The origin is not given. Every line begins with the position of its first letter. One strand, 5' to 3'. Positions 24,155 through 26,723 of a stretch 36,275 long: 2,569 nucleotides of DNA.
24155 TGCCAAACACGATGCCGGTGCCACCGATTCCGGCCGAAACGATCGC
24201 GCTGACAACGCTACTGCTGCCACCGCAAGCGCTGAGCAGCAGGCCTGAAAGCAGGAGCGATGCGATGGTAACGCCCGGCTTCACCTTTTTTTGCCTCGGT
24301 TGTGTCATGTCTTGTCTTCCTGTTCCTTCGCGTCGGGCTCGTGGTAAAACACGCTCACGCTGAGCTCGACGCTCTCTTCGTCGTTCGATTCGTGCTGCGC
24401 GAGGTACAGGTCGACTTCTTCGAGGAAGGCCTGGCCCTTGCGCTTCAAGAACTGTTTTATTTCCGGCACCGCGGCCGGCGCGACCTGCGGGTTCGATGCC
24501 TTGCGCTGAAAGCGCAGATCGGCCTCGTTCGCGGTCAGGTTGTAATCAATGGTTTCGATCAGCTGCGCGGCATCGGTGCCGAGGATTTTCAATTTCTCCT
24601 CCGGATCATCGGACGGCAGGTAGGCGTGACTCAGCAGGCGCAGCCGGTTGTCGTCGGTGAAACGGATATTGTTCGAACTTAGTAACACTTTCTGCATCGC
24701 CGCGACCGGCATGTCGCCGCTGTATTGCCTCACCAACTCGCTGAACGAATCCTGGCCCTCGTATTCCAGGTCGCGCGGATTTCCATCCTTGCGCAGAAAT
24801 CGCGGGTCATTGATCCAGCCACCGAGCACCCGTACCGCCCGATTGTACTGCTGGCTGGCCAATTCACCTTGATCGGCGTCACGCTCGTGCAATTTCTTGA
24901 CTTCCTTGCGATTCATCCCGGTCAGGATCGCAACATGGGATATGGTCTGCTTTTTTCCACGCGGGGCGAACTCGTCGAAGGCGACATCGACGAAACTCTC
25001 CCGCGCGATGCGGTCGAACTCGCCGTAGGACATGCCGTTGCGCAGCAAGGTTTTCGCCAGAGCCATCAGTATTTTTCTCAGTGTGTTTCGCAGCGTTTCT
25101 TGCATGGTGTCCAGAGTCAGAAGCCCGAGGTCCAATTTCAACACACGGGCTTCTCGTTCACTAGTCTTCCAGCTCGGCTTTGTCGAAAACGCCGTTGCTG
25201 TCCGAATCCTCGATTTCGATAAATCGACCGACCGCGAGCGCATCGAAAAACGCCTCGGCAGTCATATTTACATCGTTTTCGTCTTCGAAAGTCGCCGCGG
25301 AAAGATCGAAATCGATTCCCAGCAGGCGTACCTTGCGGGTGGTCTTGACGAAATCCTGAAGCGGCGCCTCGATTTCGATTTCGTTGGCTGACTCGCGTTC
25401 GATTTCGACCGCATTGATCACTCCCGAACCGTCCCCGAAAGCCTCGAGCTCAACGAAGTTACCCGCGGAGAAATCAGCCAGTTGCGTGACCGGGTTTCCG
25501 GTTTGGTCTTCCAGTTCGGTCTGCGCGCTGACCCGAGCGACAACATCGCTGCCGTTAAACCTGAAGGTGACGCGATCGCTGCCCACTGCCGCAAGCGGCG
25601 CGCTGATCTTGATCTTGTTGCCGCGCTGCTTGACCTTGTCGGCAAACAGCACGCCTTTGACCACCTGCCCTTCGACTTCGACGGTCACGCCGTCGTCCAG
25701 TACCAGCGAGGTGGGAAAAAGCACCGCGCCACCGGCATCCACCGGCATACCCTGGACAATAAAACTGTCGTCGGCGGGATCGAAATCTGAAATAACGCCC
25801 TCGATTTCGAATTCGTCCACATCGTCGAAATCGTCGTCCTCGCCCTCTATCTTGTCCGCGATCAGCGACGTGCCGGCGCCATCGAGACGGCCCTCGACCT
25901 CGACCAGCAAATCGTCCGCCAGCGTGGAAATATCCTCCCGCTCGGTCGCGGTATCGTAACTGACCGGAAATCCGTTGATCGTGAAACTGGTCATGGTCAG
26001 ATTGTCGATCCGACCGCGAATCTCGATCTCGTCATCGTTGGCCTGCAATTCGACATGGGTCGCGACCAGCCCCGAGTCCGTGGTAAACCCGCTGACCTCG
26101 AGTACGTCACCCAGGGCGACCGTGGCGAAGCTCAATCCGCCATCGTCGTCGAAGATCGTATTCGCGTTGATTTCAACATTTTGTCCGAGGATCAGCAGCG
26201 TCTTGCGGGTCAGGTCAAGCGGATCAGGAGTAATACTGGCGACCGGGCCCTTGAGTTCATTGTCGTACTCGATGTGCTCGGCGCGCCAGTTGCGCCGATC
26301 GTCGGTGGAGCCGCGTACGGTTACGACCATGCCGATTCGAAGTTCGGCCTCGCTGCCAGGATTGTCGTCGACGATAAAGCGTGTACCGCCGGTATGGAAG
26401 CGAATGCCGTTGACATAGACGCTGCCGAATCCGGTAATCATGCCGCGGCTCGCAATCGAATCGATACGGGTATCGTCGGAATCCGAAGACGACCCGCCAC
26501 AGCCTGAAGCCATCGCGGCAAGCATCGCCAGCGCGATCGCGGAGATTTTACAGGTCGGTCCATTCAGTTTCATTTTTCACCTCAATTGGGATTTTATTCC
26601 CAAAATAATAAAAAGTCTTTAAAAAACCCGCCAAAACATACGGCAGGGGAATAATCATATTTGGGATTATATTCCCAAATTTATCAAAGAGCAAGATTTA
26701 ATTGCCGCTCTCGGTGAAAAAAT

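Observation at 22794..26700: Uncharacterised three-gene operon: two paralogous acidic lipoproteins bracketing a cytoplasmic HTH protein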

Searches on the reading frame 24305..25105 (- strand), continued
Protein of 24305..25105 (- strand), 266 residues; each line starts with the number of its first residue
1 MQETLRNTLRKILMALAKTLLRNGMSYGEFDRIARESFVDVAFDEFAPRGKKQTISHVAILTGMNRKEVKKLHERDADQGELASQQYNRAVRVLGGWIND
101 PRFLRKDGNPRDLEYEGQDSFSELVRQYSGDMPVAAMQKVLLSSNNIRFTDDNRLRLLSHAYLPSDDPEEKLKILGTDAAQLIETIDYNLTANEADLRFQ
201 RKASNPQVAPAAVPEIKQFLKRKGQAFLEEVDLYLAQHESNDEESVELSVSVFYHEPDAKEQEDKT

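Call 78: search_protein_families(library=pfam, proteins=[L001:7540-9606:+, L001:538-2685:-, L001:3587-5155:-], max_evalue=0.001)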
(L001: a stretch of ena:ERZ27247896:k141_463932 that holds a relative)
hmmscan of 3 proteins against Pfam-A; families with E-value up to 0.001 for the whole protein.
L001:7540-9606:+ (688 aa): 8 families
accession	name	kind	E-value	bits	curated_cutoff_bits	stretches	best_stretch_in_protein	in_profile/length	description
PF12796.13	Ank_2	-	3e-74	246.1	27.3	8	564-653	3-89/90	Ankyrin repeats (3 copies)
PF00023.36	Ank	-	2e-47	156.9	21.1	4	591-621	2-32/33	Ankyrin repeat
PF13606.12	Ank_3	-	2.4e-38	125.6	22.3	0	591-619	2-30/30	Ankyrin repeat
PF13637.12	Ank_4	-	1.6e-37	127.1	22.7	4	564-611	3-50/50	Ankyrin repeats (many copies)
PF13857.12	Ank_5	-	9.4e-33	112.4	27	2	585-631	6-56/56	Ankyrin repeats (many copies)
PF08238.18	Sel1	-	4.4e-10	40.1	30.7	1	69-100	1-32/36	Sel1 repeat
PF24521.3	Ank_KRIT1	-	1.3e-05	25.4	80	0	397-485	19-108/149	KRIT1 ankyrin-repeats domain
PF23745.1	ANK_LRRK2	-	3.6e-05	24.1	27.5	0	399-483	34-114/130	LRRK2 ANK repeat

L001:538-2685:- (715 aa): 1 family
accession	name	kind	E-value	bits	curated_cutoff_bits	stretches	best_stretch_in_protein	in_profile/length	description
PF05036.18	SPOR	-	8.6e-05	23.2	21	1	82-128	27-75/76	SPOR domain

L001:3587-5155:- (522 aa): 4 families
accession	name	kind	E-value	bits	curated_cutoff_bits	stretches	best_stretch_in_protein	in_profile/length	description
PF14522.11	Cytochrome_C7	-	6.5e-25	87.2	24.8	3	157-218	7-66/67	Cytochrome c7 and related cytochrome c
PF14537.11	Cytochrom_c3_2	-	1.1e-16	61.5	25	1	37-99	2-68/79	Cytochrome c3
PF02085.21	Cytochrom_CIII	-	9.5e-10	39.2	22.9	0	37-100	28-87/101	Class III cytochrome C family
PF22113.1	Mtrc-MtrF_II-IV_dom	-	0.00034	20.6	30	0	418-447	7-40/176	Outer membrane cytochrome MtrC/MtrF-like, domains II/IV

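Call 79: find_encoding_contigs(protein=P0331, flank=7000, max_places=1)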
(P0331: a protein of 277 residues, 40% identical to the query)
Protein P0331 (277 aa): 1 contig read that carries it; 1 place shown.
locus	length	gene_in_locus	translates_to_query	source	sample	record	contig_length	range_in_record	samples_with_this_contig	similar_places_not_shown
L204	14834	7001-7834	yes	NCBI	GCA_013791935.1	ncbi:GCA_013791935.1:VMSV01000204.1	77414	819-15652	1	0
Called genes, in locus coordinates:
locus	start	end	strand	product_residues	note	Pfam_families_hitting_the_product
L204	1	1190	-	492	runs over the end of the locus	PF00209:SNF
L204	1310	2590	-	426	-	PF05736:OprF (faint), PF13505:OMP_b-brl, PF02412:TSP_3 (faint), PF00691:OmpA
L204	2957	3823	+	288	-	PF08501:Shikimate_dh_N, PF18317:SDH_C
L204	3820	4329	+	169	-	PF13238:AAA_18 (weak), PF01202:SKI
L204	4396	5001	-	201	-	PF01553:Acyltransferase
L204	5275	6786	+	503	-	PF08668:HDOD, PF00990:GGDEF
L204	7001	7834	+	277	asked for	PF20112:DUF6502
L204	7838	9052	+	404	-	PF18914:DUF5666 (weak)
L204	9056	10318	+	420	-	PF14321:DUF4382, PF13620:CarboxypepD_reg (weak)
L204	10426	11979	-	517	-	PF12801:Fer4_5, PF12801:Fer4_5 (weak), PF14697:Fer4_21 (weak), PF13187:Fer4_9 (weak), PF12838:Fer4_7, PF13187:Fer4_9 (weak), PF00037:Fer4 (weak), PF12797:Fer4_2 (weak), +5 more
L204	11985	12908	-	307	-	PF04015:DUF362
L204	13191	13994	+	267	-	PF00378:ECH_1, PF16113:ECH_2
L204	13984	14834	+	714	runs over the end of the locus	PF02629:CoA_binding, PF13380:CoA_binding_2, PF13607:Succ_CoA_lig, PF19045:Ligase_CoA_2 (weak), PF13549:ATP-grasp_5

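Call 80: find_encoding_contigs(protein=P0390, flank=7000, max_places=1)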
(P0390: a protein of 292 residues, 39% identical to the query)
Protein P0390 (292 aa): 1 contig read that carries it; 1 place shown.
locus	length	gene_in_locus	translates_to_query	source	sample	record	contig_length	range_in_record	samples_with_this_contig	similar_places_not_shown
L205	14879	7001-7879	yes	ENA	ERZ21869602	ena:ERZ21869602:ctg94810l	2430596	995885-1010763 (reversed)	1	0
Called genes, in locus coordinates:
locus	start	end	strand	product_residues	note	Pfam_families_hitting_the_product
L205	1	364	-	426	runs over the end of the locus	PF05736:OprF, PF13505:OMP_b-brl, PF02412:TSP_3 (weak), PF00691:OmpA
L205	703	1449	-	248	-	PF00753:Lactamase_B, PF12706:Lactamase_B_2 (weak)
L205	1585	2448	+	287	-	PF00056:Ldh_1_N (faint), PF08501:Shikimate_dh_N, PF18317:SDH_C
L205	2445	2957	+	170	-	PF13238:AAA_18 (weak), PF01202:SKI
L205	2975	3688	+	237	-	PF00106:adh_short, PF08659:KR, PF23441:SDR, PF13561:adh_short_C2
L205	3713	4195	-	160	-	PF01553:Acyltransferase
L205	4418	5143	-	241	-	-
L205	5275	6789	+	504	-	PF08668:HDOD, PF00990:GGDEF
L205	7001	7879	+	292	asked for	PF20112:DUF6502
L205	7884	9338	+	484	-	PF18914:DUF5666 (weak)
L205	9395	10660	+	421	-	PF14321:DUF4382, PF13620:CarboxypepD_reg (weak)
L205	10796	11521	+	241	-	PF00037:Fer4 (weak), PF12837:Fer4_6 (faint), PF13237:Fer4_10 (weak), PF13484:Fer4_16 (faint)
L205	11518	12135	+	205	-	-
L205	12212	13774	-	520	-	PF12801:Fer4_5, PF12798:Fer4_3 (faint), PF12801:Fer4_5, PF13187:Fer4_9 (weak), PF12838:Fer4_7, PF13187:Fer4_9, PF00037:Fer4 (weak), PF12797:Fer4_2 (weak), +6 more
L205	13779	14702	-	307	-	PF04015:DUF362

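Call 87: search_protein_families(library=padloc, proteins=[window:24305-25105:-], max_evalue=0.01)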
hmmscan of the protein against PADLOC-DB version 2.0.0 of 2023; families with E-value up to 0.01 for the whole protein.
window:24305-25105:- (266 aa): 0 families

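Call 88: search_protein_families(library=phrogs, proteins=[window:24305-25105:-], max_evalue=0.01)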
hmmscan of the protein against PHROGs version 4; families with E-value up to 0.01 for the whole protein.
window:24305-25105:- (266 aa): 0 families

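Call 89: search_protein_families(library=pfam, alignment_id=A1, max_evalue=10)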
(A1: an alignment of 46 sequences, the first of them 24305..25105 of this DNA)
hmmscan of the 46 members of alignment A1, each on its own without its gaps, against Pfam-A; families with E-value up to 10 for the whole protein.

A. member 1, window:24305-25105:- (266 aa): 1 family
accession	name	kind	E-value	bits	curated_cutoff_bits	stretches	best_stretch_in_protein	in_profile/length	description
PF20112.4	DUF6502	-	6.4e-52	176.5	27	1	5-240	4-240/268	Family of unknown function (DUF6502)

B. families by the number of members that match (of 46 scanned): 46 families (the first 25 are shown)
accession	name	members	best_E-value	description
PF20112.4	DUF6502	46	1.2e-97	Family of unknown function (DUF6502)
PF19740.4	DUF6229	2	0.15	Family of unknown function (DUF6229)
PF04104.19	DNA_primase_lrg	1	0.0024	Eukaryotic and archaeal DNA primase, large subunit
PF22454.1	PQQ_syn_pqqF_N_2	1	0.0033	PQQ synthase PqqF, N-terminal lobe domain 2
PF02206.23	WSN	1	0.0044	Domain of unknown function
PF09702.15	Cas_Csa5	1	0.0049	CRISPR-associated protein (Cas_Csa5)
PF24625.1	DUF7626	1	0.0091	Domain of unknown function (DUF7626)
PF20439.3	SpoIVA_C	1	0.013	Sporulation stage IV protein A, C-terminal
PF16070.11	Ig_TMEM132_4th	1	0.013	TMEM132 fourth domain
PF08855.15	DUF1825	1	0.023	Domain of unknown function (DUF1825)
PF20133.4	HHL1-like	1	0.025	Protein HHL1-like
PF13551.12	HTH_29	1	0.026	Winged helix-turn helix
PF02021.23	UPF0102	1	0.029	Uncharacterised protein family UPF0102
PF07100.16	ASRT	1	0.034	Anabaena sensory rhodopsin transducer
PF18749.7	SNAD3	1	0.035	Secreted Novel AID/APOBEC-like Deaminase 3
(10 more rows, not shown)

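Call 94: search_protein_families(library=pfam, proteins=[L075:8805-9419:+, L075:9715-11769:+, L057:8683-10275:+, L064:3494-3970:+, L064:4825-5883:-, L204:9056-10318:+], max_evalue=0.01)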
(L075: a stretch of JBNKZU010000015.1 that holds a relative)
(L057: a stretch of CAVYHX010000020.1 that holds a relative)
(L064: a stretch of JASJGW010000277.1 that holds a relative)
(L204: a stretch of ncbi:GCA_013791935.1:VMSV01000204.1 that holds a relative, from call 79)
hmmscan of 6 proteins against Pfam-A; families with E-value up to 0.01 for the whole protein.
L075:8805-9419:+ (204 aa): 0 families

L075:9715-11769:+ (684 aa): 3 families
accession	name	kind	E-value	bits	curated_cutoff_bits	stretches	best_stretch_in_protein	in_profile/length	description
PF00501.34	AMP-binding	-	2.5e-78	264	29.9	1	120-500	7-376/384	AMP-binding enzyme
PF16177.11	ACAS_N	-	4.2e-27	94.2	27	1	58-112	1-55/55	Acetyl-coenzyme A synthetase N-terminus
PF13193.12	AMP-binding_C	-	7.2e-25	88.2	24.5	1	565-643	2-76/76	AMP-binding enzyme C-terminal domain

L057:8683-10275:+ (530 aa): 1 family
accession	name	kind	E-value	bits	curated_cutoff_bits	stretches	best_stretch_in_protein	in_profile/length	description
PF18914.6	DUF5666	-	7.8e-32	109.8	27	3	309-369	1-60/60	Domain of unknown function (DUF5666)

L064:3494-3970:+ (158 aa): 0 families

L064:4825-5883:- (352 aa): 1 family
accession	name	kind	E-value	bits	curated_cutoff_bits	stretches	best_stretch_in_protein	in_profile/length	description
PF02628.20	COX15-CtaA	-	2e-113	379.1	29.9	1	19-338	2-321/322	Cytochrome oxidase assembly protein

L204:9056-10318:+ (420 aa): 3 families
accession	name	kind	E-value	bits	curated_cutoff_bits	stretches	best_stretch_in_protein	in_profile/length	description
PF14321.11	DUF4382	-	3.4e-33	115.2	25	1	42-205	1-136/136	Domain of unknown function (DUF4382)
PF13620.12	CarboxypepD_reg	-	6e-10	39.8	32.3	1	218-305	2-79/82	Carboxypeptidase regulatory-like domain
PF13715.12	CarbopepD_reg_2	-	0.00058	20.3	32.2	0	219-299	2-69/88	CarboxypepD_reg-like domain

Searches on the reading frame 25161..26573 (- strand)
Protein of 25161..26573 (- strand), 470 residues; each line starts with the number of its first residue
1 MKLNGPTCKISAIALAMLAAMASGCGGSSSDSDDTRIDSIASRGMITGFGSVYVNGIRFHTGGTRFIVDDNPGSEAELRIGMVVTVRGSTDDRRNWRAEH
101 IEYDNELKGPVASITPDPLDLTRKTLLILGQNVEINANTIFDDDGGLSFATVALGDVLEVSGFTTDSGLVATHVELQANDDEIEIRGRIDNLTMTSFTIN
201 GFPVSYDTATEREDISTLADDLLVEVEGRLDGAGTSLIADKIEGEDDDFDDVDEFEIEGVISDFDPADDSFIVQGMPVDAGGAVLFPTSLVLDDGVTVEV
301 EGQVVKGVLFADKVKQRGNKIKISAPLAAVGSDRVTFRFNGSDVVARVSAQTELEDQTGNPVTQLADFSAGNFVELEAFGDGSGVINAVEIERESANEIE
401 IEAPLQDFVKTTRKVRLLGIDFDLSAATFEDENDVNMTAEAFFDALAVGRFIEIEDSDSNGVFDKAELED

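Call 3: search_protein_families(library=pfam, proteins=[window:25161-26573:-], max_evalue=1)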
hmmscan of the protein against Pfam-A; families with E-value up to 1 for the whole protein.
window:25161-26573:- (470 aa): 2 families
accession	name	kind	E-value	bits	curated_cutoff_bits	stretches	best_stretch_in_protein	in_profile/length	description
PF18914.6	DUF5666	-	3.2e-41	139.9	27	6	108-175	1-60/60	Domain of unknown function (DUF5666)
PF07715.20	Plug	-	0.018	16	23.9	0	30-63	38-71/107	TonB-dependent Receptor Plug Domain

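Call 4: search_protein_families(library=ncbifam, proteins=[window:25161-26573:-], max_evalue=1)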
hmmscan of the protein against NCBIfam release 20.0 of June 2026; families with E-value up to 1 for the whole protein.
window:25161-26573:- (470 aa): 0 families

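Call 24: search_solved_structures(query=window:25161-26573:-, max_evalue=10, show_alignments=2)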
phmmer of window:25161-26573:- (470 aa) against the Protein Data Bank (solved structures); distinct sequences matched with E-value up to 10: 0.

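Call 87: search_protein_families(library=padloc, proteins=[window:25161-26573:-], max_evalue=0.01)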
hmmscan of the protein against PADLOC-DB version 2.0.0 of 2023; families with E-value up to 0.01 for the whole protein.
window:25161-26573:- (470 aa): 0 families

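Call 88: search_protein_families(library=phrogs, proteins=[window:25161-26573:-], max_evalue=0.01)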
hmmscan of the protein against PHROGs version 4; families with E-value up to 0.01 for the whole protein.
window:25161-26573:- (470 aa): 0 families
